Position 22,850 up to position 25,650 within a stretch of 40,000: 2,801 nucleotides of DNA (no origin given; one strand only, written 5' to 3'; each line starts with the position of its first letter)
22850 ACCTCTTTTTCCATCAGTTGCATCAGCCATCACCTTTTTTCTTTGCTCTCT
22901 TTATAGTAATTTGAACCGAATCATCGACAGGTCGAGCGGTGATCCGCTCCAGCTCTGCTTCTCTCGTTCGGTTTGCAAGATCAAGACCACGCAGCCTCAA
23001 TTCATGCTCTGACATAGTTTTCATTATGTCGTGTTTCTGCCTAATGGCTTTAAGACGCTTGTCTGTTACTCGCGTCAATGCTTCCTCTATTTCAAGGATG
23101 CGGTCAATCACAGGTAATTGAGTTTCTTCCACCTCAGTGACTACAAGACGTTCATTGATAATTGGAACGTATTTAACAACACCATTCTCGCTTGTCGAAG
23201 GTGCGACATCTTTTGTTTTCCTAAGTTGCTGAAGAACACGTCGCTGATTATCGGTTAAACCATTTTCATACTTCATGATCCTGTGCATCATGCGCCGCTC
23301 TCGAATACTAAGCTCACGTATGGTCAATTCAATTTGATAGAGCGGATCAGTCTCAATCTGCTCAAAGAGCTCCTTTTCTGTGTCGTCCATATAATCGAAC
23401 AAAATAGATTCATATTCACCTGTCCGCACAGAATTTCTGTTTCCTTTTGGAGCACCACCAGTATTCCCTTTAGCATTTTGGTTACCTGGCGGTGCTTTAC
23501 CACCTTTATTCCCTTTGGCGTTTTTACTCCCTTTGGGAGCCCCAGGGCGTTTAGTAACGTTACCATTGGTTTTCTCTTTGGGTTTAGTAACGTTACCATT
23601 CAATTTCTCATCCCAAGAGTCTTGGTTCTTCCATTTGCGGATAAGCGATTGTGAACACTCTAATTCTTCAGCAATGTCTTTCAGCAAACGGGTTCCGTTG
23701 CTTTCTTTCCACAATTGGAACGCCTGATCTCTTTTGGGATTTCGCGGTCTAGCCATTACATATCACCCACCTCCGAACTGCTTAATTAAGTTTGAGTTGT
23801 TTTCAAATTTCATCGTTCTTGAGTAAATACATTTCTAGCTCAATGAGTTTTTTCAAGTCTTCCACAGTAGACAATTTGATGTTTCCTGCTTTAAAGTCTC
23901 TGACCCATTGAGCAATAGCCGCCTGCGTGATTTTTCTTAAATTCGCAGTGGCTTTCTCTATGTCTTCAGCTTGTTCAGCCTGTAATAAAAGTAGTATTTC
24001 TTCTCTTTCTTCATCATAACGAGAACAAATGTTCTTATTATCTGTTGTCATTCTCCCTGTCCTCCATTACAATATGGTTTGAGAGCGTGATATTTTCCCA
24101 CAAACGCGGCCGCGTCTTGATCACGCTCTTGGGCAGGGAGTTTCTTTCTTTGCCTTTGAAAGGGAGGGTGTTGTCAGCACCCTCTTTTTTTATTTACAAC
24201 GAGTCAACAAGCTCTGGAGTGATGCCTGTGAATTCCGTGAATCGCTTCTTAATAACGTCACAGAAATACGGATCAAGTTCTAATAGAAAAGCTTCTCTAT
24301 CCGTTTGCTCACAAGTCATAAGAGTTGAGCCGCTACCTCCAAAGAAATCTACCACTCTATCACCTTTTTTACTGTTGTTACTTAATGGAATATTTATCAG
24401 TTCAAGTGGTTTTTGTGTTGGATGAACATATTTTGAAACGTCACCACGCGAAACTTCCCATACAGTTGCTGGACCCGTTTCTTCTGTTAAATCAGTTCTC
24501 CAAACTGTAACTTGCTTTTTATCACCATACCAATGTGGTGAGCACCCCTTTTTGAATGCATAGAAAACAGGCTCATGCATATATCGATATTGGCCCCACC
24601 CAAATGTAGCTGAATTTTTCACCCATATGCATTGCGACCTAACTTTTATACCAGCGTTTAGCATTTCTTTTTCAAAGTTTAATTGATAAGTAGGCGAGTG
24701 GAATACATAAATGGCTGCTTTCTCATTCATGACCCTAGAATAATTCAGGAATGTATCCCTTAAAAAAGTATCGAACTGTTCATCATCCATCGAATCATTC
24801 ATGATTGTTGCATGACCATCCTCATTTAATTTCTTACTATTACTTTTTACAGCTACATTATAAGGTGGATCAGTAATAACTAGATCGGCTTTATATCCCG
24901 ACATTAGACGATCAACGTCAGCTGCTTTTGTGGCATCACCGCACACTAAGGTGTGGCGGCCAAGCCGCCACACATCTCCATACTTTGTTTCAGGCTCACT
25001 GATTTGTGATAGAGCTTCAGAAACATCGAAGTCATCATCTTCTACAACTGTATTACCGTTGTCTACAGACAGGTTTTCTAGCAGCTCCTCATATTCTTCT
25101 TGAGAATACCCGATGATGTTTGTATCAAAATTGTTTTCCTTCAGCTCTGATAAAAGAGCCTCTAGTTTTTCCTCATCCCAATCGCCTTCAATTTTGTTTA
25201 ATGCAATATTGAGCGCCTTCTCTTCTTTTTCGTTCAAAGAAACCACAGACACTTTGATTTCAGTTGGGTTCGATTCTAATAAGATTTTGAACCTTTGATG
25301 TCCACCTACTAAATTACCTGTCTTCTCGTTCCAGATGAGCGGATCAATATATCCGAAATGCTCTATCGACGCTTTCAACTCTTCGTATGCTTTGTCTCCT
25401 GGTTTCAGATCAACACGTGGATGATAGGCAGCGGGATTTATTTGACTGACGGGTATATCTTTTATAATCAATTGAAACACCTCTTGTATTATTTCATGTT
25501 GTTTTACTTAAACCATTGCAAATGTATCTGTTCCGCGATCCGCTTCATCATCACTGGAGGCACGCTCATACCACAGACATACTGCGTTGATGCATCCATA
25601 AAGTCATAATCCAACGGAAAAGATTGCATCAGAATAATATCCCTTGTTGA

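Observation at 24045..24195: Candidate antisense sRNA (about 110 nt) at the boundary between the methyltransferase genes and the late operon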

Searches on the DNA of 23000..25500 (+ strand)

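Call 5: search_rna_families(source=window, start=23000, end=25500, threshold=evalue, max_evalue=10, show_alignments=3)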
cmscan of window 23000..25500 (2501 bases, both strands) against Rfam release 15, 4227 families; matches with E-value up to 10: 5.
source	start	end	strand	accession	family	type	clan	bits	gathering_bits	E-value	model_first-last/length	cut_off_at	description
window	24932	24974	-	RF01839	eeev_FSE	Cis-reg; frameshift_element;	-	23.4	80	0.13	25-73/73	no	eastern equine encephalitis ribosomal frameshift element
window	24489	24567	-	RF01506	Afu_294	Gene; snRNA; snoRNA; CD-box;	-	16.7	43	4.3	1-83/83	no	A. fumigatus snoRNA Afu_294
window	25226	25289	-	RF02219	ZNRD1-AS1_2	Gene; lncRNA;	-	16.2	60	0.8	1-76/76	no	ZNRD1 antisense RNA 1 conserved region 2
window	24138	24194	+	RF02056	STnc390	Gene; sRNA;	-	15.8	50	6.6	1-60/60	no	Salmonella sRNA STnc390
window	24118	24198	+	RF00519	suhB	Gene; sRNA;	CL00108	15.1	41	8.2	1-77/77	no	Makes More Granules Regulator RNA (mmgR)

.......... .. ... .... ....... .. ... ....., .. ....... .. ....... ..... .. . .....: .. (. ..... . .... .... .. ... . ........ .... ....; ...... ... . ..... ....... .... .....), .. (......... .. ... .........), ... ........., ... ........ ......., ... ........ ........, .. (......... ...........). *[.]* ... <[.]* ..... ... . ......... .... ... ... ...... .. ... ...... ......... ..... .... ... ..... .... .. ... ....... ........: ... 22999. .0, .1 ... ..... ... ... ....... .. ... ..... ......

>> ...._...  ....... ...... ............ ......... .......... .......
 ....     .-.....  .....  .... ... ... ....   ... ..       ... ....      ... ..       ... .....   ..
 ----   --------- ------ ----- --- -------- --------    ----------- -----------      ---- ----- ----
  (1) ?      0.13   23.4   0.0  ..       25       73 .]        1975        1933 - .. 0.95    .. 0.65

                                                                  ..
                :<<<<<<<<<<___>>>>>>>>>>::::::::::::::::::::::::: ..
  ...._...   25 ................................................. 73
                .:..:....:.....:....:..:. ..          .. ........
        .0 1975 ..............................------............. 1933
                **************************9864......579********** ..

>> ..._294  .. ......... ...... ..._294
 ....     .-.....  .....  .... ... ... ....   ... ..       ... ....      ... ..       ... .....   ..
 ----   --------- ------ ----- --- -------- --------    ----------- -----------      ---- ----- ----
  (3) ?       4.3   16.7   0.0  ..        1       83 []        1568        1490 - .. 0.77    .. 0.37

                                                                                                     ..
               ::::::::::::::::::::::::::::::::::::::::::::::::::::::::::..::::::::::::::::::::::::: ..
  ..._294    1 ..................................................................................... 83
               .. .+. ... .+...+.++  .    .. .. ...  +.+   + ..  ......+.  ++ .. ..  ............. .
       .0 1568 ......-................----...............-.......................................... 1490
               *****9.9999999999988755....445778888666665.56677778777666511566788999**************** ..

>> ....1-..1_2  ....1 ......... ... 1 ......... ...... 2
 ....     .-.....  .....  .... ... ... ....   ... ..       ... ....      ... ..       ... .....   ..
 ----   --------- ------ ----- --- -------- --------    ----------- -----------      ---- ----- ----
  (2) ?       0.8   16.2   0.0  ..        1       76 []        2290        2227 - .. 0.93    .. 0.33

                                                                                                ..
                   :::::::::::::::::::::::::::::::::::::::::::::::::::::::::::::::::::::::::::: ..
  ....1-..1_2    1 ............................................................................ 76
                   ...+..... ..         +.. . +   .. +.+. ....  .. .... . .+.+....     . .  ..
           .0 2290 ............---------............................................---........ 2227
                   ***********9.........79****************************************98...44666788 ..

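Call 7: search_dna_similar(query=window:23700-24500:+, collection=phages, mode=distant, max_rows=40)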
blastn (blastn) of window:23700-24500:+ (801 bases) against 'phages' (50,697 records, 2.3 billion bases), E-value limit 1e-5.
Records with a match: 2; places in all: 2; records where one place covers at least 80% of the query: 0.
Best place of each record, by identity: 60-80% 2.
By first word of the organism name: Aeribacillus 2.
By host as written in the record: Aeribacillus pallidus 2.
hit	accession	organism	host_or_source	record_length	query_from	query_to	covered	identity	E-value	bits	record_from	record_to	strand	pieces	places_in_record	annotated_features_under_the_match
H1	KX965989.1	Aeribacillus phage AP45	Aeribacillus pallidus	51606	2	76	9%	77.9%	9e-7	61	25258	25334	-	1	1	terminase small subunit | DNA binding protein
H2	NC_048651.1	Aeribacillus phage AP45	Aeribacillus pallidus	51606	2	76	9%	77.9%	9e-7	61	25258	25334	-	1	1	terminase small subunit (x2)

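Call 57: search_rna_families(sources=[L063, L064, L065], threshold=evalue, max_evalue=1)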
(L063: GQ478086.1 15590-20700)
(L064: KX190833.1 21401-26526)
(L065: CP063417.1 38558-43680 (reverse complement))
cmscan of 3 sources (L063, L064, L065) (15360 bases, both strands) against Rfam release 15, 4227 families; matches with E-value up to 1: 2.
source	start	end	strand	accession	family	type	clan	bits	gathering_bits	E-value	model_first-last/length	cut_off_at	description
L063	117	189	+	RF00005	tRNA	Gene; tRNA;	CL00001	43.1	29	1.8e-06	1-71/71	no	tRNA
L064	2245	2291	+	RF04352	Plastid-psbA-4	Cis-reg;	CL00153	27.7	56.8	0.31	1-61/61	no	Plastid-psbA-4 3UTR RNA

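Call 79: build_rna_model(alignment_id=A3, structure=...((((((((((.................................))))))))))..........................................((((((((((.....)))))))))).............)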
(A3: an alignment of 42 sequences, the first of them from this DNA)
Model R1 built from alignment A3 (42 sequences, 136 columns); structure: as given.
model positions 107; base pairs 20; branch points 1; effective number of sequences 4.79; information 0.59 bits per position. Calibrated on 0.2 Mb of random sequence (short: E-values are rough).
structure used (alignment columns):
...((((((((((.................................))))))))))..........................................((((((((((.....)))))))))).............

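Call 80: search_with_rna_model(model_id=R1, source=window, max_evalue=10, show_alignments=1)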
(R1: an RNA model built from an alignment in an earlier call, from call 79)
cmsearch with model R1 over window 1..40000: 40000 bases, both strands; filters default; matches with E-value up to 10: 5.
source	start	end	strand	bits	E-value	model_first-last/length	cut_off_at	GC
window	24079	24195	+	80.9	1.5e-19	1-107/107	no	0.48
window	12670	12737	+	23.2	0.00013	1-107/107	no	0.5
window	24066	24132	-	14.4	0.024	1-107/107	no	0.48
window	18083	18182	+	9.7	0.41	1-107/107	no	0.5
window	24153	24253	-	6.6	2.6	1-107/107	no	0.44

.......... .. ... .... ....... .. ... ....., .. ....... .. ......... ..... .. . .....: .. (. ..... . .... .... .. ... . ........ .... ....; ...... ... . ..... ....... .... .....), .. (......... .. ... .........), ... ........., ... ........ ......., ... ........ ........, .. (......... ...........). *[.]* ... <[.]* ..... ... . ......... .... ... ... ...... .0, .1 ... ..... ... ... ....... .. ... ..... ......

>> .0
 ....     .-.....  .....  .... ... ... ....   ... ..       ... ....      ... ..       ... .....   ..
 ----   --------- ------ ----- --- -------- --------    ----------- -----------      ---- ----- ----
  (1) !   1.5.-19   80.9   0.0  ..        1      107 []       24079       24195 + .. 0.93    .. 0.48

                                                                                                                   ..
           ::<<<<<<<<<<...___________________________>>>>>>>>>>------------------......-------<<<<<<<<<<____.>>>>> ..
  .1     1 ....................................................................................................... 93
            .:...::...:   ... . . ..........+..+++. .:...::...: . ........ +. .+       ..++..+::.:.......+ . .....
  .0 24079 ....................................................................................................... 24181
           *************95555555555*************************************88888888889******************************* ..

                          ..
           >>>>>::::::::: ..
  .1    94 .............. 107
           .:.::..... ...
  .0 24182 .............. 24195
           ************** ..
